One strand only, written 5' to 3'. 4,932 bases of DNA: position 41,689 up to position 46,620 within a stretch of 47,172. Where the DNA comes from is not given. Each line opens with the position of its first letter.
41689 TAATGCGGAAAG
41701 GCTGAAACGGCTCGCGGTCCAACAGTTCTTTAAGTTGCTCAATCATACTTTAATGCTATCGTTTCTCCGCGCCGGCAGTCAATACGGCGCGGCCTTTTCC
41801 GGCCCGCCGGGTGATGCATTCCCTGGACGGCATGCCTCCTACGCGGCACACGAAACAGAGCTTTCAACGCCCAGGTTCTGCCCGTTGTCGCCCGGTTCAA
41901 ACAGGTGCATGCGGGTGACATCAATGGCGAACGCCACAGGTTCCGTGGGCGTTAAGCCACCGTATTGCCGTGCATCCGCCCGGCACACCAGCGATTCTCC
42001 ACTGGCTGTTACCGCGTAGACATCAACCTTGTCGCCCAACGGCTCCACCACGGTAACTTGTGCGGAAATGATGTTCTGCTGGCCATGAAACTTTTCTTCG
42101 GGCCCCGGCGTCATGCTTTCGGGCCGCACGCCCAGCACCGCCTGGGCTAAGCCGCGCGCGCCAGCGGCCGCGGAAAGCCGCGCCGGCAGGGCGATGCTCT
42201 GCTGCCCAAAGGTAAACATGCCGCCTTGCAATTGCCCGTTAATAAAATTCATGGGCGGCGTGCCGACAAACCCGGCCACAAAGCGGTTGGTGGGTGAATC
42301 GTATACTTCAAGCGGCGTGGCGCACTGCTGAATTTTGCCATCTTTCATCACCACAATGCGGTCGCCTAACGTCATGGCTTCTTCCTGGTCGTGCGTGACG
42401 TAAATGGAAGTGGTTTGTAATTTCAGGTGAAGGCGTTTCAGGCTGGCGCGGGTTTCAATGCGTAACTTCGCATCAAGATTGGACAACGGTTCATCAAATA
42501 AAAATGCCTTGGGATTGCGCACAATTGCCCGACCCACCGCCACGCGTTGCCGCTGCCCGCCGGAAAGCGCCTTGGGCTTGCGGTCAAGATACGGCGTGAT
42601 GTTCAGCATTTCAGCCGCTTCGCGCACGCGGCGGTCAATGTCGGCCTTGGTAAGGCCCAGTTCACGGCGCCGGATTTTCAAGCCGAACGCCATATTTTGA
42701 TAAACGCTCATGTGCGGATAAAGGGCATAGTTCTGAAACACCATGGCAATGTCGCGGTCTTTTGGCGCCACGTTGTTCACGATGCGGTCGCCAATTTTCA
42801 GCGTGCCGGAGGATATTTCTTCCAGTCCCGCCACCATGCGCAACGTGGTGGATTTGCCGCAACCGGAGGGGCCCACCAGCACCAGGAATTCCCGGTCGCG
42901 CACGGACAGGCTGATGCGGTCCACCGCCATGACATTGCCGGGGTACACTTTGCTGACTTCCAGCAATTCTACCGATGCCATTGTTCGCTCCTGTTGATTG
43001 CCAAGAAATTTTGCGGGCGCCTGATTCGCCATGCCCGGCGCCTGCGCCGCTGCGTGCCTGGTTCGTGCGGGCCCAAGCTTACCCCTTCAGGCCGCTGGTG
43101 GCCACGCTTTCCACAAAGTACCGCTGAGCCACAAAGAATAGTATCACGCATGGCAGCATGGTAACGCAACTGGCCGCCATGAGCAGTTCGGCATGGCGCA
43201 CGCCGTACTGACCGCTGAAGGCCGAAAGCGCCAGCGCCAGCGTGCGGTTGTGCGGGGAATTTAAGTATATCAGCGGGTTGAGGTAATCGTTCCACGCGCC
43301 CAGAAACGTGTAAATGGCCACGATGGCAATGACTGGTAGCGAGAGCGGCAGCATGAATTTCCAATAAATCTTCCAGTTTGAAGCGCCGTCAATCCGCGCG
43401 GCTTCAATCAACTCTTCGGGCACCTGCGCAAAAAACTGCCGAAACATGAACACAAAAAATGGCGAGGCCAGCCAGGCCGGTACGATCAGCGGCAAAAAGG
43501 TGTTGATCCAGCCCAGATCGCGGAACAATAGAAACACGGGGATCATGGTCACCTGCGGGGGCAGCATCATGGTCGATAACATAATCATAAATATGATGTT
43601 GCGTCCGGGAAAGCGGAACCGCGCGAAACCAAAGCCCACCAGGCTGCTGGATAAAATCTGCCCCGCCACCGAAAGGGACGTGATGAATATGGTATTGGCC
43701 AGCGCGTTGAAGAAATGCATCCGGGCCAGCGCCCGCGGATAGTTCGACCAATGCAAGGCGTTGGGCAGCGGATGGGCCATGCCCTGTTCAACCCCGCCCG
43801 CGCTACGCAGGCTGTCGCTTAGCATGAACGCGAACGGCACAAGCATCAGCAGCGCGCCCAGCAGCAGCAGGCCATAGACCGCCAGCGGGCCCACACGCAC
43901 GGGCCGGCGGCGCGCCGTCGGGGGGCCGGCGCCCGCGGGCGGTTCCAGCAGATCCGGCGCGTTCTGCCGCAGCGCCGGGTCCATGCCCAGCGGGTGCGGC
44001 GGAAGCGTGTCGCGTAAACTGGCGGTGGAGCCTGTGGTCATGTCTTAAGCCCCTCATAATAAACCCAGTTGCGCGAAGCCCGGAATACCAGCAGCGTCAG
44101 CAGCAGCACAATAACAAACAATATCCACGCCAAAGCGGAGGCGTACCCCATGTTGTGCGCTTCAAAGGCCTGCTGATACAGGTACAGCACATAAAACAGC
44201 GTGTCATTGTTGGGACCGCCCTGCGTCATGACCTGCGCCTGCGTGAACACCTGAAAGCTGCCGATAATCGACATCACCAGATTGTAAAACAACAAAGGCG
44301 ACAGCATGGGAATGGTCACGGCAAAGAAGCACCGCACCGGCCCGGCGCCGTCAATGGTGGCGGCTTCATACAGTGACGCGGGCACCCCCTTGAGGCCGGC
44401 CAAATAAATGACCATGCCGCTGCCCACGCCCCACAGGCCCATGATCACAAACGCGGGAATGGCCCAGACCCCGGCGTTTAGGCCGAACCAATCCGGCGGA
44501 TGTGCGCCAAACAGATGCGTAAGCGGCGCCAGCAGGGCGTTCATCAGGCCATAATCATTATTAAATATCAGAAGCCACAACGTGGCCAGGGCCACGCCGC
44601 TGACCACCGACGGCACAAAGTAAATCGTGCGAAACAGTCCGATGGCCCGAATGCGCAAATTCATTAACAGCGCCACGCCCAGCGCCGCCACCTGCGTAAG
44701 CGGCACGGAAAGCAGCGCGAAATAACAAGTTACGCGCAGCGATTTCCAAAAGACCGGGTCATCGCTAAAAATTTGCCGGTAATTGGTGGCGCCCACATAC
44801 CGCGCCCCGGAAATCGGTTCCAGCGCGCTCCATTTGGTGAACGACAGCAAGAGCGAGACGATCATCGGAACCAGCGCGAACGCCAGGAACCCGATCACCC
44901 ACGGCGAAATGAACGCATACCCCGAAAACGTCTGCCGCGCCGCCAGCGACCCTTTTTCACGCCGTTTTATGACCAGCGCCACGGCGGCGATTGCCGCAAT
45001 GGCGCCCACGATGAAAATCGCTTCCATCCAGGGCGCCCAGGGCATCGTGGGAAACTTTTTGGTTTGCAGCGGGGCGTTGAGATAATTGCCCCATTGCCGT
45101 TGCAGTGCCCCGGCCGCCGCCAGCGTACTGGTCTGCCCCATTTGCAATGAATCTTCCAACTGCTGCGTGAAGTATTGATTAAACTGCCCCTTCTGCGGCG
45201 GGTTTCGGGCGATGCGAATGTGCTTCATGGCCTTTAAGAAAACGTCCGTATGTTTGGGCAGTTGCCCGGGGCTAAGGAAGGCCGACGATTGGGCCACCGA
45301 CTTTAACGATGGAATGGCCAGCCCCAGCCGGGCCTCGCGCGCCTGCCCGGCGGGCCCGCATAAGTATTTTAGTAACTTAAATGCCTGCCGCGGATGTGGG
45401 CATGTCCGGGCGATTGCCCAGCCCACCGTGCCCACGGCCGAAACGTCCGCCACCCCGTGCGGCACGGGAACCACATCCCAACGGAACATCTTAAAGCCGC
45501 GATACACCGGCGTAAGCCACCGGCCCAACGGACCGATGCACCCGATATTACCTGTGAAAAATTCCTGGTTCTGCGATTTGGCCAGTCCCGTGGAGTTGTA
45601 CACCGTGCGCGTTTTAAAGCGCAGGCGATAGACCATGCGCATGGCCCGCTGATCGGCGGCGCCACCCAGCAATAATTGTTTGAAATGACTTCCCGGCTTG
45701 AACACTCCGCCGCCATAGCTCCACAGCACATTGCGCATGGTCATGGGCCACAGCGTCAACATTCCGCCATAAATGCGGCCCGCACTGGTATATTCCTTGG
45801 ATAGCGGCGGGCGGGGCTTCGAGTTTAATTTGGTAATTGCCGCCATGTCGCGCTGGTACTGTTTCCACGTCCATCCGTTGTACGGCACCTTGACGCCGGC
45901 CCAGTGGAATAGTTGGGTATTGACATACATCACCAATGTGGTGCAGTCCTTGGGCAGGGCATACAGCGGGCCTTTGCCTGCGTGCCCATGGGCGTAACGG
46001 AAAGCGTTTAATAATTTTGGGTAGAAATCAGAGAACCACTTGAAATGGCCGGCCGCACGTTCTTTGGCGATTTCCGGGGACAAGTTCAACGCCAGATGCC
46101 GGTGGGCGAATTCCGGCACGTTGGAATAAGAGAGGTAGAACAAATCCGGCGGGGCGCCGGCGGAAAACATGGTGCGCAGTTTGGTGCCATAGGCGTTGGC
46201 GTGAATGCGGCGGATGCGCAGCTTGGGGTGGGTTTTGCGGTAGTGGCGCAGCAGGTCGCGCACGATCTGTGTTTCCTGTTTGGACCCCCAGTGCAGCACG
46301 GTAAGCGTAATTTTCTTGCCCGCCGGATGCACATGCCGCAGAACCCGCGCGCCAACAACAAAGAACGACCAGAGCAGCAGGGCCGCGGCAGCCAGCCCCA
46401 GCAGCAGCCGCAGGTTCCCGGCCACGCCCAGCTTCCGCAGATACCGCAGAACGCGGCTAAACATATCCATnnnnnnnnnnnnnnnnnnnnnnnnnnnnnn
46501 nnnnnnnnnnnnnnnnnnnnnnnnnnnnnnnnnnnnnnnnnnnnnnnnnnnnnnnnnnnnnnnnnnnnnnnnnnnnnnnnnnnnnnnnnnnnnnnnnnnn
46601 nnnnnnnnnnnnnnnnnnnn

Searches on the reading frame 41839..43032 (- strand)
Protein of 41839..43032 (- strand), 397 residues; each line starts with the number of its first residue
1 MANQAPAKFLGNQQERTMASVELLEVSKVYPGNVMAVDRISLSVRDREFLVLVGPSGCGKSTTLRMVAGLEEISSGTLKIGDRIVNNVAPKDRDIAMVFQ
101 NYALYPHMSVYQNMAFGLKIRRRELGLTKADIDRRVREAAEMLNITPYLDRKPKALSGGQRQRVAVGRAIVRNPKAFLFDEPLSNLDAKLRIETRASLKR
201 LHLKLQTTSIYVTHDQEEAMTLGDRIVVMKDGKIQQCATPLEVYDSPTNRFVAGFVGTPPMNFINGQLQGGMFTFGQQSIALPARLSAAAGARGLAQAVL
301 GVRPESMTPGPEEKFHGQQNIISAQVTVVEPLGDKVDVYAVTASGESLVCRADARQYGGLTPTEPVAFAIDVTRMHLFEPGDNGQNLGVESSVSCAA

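Call 61: search_protein_families(library=pfam, proteins=[window:41839-43032:-], max_evalue=0.0001)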
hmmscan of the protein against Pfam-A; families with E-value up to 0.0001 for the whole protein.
window:41839-43032:- (397 aa): 5 families
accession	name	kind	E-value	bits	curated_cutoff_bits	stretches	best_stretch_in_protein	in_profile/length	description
PF00005.33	ABC_tran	-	8.6e-30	104.6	25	1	38-183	2-136/137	ABC transporter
PF17912.7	OB_MalK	-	1.1e-08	36.2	27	1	257-307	1-53/53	MalK OB fold domain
PF08402.16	TOBE_2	-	3.4e-08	33.9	21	1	300-378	1-76/76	TOBE domain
PF17850.7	CysA_C_terminal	-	3.9e-07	31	29.7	1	262-306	1-40/43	CysA C-terminal regulatory domain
PF02463.25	SMC_N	-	3.6e-06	27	40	1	46-227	23-209/220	RecF/RecN/SMC N terminal domain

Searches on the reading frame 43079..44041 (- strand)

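Call 61: search_protein_families(library=pfam, proteins=[window:43079-44041:-], max_evalue=0.0001)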
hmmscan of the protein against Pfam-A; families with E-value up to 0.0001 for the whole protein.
window:43079-44041:- (320 aa): 1 family
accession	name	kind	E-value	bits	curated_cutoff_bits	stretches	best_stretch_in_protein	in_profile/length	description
PF00528.27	BPD_transp_1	-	2.4e-24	86.5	26.4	1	134-312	3-181/184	Binding-protein-dependent transport system inner membrane component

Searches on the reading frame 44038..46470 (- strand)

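Call 60: search_protein_families(library=pfam, proteins=[window:44038-46470:-], max_evalue=0.0001)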
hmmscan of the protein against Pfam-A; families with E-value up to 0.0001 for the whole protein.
window:44038-46470:- (810 aa): 3 families
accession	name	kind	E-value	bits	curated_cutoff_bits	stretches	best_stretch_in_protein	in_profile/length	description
PF01547.30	SBP_bac_1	-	5.6e-25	89.4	26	1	69-377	9-307/307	Bacterial extracellular solute-binding protein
PF13416.11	SBP_bac_8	-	3.3e-19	70.2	27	1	79-398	8-271/279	Bacterial extracellular solute-binding protein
PF00528.27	BPD_transp_1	-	2e-12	47.6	26.4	1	603-797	10-173/184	Binding-protein-dependent transport system inner membrane component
